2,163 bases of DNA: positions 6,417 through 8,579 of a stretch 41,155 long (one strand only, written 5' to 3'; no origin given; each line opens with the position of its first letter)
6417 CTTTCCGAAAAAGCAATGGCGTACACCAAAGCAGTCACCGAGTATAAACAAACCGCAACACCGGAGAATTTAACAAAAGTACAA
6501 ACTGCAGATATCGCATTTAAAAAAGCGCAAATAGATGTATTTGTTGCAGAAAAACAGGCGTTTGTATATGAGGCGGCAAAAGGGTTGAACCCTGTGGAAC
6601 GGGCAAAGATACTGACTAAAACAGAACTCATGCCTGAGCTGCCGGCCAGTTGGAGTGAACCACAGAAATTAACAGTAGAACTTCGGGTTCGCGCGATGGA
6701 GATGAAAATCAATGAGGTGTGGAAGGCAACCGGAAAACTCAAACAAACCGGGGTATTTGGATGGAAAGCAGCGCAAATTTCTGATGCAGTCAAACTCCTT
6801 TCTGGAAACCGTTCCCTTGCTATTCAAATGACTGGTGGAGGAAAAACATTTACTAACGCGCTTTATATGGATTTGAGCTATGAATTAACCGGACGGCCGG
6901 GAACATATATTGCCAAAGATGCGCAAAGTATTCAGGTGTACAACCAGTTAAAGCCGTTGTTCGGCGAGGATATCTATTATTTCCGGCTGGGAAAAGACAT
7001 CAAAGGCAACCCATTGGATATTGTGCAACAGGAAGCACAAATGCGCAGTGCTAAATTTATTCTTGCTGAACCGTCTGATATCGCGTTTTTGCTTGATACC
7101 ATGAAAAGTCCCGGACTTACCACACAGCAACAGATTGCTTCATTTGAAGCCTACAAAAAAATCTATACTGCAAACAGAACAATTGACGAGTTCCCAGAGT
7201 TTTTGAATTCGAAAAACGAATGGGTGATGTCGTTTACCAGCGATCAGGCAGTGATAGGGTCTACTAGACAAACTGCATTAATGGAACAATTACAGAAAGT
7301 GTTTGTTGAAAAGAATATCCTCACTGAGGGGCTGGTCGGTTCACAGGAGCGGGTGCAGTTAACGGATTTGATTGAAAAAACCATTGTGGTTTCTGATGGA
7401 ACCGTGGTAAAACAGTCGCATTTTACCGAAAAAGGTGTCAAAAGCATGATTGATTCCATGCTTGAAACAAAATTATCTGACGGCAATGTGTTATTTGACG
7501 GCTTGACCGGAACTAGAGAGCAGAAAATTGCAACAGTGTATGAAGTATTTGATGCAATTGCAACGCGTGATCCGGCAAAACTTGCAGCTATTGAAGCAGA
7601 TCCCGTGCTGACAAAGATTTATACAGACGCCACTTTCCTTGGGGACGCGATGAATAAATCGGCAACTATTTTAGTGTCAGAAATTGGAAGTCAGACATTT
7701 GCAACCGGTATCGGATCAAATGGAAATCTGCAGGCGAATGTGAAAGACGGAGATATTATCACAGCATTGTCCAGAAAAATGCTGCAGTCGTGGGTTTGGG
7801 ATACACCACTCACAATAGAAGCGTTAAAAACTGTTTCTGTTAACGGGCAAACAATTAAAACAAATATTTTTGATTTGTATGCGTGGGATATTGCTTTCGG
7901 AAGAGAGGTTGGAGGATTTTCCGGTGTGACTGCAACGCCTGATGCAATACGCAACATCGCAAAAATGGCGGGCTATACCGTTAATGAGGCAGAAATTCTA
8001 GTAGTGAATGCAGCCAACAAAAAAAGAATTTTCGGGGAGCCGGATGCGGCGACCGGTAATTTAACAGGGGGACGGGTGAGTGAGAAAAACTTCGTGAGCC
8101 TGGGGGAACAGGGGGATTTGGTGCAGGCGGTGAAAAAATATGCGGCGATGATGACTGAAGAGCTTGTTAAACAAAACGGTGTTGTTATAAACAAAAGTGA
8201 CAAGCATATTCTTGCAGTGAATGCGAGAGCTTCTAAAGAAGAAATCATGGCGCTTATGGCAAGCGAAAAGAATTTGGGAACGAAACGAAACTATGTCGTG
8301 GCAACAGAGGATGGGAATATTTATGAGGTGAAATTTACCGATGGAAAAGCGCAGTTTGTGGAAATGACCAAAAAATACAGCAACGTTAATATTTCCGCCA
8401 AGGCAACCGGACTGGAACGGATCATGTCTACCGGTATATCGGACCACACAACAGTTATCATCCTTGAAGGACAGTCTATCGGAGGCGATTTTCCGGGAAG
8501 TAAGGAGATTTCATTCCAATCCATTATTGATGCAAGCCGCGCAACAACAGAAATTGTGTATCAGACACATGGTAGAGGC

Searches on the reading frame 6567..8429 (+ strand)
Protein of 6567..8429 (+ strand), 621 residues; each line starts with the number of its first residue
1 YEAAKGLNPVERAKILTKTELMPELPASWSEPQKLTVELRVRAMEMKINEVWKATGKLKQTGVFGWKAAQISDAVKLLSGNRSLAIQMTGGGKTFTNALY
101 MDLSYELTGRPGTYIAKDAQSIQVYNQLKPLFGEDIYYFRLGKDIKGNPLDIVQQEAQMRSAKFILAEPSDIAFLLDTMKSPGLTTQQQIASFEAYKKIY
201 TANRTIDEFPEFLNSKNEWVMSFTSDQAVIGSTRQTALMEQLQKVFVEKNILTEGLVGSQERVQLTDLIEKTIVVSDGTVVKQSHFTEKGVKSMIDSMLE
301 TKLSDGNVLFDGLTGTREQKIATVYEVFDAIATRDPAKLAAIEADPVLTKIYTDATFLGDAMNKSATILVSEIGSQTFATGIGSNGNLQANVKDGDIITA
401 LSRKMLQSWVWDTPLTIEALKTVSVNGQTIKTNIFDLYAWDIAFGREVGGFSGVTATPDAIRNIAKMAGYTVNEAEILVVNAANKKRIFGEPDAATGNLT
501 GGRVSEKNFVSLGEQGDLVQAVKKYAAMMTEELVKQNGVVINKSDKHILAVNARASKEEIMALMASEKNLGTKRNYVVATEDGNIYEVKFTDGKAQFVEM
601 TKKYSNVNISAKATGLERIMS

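Call 98: search_protein_families(library=pfam, proteins=[window:6567-8429:+], max_evalue=10)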
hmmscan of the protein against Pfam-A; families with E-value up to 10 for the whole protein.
window:6567-8429:+ (621 aa): 2 families
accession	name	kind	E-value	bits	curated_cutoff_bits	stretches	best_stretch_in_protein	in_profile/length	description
PF14064.11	HmuY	-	0.021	15.4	27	1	426-594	72-143/157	HmuY protein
PF06858.20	NOG1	-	0.078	13.2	27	0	172-198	17-43/58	Nucleolar GTP-binding protein 1 (NOG1)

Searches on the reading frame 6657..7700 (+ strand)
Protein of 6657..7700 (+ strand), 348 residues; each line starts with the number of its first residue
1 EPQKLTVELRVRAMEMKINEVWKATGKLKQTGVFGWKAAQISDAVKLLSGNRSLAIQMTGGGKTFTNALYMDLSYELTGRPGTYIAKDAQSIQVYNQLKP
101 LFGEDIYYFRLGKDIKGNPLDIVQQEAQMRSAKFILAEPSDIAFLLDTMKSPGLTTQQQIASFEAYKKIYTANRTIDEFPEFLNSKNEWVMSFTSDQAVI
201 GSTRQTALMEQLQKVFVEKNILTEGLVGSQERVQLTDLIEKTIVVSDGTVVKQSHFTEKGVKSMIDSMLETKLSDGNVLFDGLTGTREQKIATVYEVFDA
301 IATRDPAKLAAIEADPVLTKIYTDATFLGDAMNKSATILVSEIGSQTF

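Call 100: search_solved_structures(query=window:6657-7700:+, max_evalue=10, show_alignments=2)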
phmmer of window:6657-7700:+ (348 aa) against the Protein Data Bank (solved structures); distinct sequences matched with E-value up to 10: 9.
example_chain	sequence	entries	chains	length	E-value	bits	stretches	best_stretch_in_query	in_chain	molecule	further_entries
2mng_A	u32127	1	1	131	0.37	13.1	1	243-294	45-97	Potassium/sodium hyperpolarization-activated cyclic nucleotide-gated channel 4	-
4kl1_A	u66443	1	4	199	0.81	12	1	243-294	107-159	Potassium/sodium hyperpolarization-activated cyclic nucleotide-gated channel 4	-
3otf_A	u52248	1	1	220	0.81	12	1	243-294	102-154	Potassium/sodium hyperpolarization-activated cyclic nucleotide-gated channel 4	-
4nvp_A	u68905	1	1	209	0.83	12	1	243-294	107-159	Potassium/sodium hyperpolarization-activated cyclic nucleotide-gated channel 4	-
3u11_A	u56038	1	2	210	0.84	12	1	243-294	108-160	Potassium/sodium hyperpolarization-activated cyclic nucleotide-gated channel 4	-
2ptm_A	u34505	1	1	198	0.95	11.8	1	243-294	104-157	Hyperpolarization-activated (Ih) channel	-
4hbn_A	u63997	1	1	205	1.2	11.5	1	243-293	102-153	Potassium/sodium hyperpolarization-activated cyclic nucleotide-gated channel 4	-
2p67_A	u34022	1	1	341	1.2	11.5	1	250-332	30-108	LAO/AO transport system kinase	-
2mpf_A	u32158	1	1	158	1.3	11.3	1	243-294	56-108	Potassium/sodium hyperpolarization-activated cyclic nucleotide-gated channel 2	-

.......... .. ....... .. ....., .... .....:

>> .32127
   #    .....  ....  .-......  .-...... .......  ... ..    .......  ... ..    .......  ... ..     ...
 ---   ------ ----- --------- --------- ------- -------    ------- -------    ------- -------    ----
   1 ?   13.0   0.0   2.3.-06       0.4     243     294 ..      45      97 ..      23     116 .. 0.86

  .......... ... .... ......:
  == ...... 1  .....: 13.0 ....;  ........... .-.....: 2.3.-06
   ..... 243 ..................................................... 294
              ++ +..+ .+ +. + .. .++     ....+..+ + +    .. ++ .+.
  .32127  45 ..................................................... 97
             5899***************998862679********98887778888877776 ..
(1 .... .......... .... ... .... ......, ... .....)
